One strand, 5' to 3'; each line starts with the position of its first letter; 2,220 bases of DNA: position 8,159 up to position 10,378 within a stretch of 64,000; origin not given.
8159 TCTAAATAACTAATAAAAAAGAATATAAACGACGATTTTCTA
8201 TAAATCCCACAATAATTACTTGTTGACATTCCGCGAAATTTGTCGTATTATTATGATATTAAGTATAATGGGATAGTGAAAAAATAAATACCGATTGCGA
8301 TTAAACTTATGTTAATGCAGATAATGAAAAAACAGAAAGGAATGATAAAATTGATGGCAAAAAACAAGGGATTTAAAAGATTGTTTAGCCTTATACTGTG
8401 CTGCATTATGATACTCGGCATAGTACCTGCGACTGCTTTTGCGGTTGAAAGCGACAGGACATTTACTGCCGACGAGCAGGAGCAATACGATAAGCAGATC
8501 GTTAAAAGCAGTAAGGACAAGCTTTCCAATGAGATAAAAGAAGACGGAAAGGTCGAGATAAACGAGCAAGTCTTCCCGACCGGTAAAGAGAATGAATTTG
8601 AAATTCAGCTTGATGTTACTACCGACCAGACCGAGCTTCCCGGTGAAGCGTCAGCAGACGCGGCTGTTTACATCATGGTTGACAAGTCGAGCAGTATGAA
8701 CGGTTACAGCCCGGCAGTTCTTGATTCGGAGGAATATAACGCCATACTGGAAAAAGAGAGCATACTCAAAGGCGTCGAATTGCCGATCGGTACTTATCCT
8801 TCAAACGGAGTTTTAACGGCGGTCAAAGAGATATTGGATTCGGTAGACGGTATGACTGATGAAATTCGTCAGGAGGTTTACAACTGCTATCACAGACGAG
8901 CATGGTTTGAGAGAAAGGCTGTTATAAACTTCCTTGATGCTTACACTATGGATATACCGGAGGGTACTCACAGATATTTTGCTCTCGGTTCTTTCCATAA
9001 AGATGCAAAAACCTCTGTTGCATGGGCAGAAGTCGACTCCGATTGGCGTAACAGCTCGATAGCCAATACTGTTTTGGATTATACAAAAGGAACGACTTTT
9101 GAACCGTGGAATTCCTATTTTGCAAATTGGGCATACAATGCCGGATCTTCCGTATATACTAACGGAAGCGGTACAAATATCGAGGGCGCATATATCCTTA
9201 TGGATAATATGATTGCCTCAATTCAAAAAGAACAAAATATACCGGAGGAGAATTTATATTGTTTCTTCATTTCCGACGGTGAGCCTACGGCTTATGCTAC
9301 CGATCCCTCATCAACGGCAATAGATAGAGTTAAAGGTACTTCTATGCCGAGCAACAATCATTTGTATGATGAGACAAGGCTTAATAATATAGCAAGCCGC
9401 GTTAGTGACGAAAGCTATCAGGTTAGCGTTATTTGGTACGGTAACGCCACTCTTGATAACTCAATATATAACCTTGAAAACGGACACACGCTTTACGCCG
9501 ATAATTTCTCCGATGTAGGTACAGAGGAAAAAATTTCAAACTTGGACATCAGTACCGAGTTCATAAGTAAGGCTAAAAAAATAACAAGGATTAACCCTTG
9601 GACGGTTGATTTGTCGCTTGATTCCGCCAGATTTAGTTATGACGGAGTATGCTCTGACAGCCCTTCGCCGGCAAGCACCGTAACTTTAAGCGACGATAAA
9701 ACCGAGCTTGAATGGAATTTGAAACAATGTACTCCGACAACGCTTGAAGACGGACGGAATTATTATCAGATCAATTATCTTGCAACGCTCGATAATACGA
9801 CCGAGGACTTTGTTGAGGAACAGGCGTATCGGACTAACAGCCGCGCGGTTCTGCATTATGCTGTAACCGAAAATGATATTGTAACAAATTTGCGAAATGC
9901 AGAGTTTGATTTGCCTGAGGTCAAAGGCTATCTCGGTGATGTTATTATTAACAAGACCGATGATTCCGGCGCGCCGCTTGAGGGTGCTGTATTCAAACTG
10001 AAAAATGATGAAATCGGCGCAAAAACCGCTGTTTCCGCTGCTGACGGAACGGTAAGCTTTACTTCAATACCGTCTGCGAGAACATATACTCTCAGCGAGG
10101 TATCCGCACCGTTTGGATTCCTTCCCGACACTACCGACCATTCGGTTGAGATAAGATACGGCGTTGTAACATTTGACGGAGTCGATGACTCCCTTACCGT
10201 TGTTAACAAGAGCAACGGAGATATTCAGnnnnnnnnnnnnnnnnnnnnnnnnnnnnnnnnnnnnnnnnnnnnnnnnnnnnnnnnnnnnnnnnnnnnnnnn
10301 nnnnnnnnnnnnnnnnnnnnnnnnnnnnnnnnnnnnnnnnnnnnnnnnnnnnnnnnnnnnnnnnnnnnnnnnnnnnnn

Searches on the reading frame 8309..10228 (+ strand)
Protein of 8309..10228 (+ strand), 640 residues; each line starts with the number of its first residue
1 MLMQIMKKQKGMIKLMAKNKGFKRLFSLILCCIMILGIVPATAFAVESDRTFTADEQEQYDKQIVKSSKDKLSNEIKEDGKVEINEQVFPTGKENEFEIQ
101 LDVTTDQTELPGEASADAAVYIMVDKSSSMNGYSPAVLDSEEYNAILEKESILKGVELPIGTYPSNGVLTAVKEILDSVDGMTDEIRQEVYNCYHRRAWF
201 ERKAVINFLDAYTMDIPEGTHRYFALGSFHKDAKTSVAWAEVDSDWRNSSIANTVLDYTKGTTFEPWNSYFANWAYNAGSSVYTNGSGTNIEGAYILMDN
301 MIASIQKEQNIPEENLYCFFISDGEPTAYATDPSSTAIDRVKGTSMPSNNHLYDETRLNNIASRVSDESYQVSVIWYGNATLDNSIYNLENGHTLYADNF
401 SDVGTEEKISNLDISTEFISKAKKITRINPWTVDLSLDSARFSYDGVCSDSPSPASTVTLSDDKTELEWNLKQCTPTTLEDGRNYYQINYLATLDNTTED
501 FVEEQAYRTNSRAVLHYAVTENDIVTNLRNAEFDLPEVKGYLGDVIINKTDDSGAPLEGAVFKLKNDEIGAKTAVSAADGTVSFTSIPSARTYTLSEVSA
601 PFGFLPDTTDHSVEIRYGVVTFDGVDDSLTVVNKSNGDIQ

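Call 45: search_solved_structures(query=window:8309-10228:+, max_evalue=0.1, show_alignments=1)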
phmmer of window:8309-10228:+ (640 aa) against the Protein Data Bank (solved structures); distinct sequences matched with E-value up to 0.1: 3.
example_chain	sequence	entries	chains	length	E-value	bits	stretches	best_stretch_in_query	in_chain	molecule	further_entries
2ww8_A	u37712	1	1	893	1.5e-09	40.2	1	534-621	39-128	CELL WALL SURFACE ANCHOR FAMILY PROTEIN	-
6m7c_A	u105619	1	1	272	0.06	15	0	547-615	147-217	Pilus assembly protein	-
7bvx_A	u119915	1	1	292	0.074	14.7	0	547-615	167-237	Pilus assembly protein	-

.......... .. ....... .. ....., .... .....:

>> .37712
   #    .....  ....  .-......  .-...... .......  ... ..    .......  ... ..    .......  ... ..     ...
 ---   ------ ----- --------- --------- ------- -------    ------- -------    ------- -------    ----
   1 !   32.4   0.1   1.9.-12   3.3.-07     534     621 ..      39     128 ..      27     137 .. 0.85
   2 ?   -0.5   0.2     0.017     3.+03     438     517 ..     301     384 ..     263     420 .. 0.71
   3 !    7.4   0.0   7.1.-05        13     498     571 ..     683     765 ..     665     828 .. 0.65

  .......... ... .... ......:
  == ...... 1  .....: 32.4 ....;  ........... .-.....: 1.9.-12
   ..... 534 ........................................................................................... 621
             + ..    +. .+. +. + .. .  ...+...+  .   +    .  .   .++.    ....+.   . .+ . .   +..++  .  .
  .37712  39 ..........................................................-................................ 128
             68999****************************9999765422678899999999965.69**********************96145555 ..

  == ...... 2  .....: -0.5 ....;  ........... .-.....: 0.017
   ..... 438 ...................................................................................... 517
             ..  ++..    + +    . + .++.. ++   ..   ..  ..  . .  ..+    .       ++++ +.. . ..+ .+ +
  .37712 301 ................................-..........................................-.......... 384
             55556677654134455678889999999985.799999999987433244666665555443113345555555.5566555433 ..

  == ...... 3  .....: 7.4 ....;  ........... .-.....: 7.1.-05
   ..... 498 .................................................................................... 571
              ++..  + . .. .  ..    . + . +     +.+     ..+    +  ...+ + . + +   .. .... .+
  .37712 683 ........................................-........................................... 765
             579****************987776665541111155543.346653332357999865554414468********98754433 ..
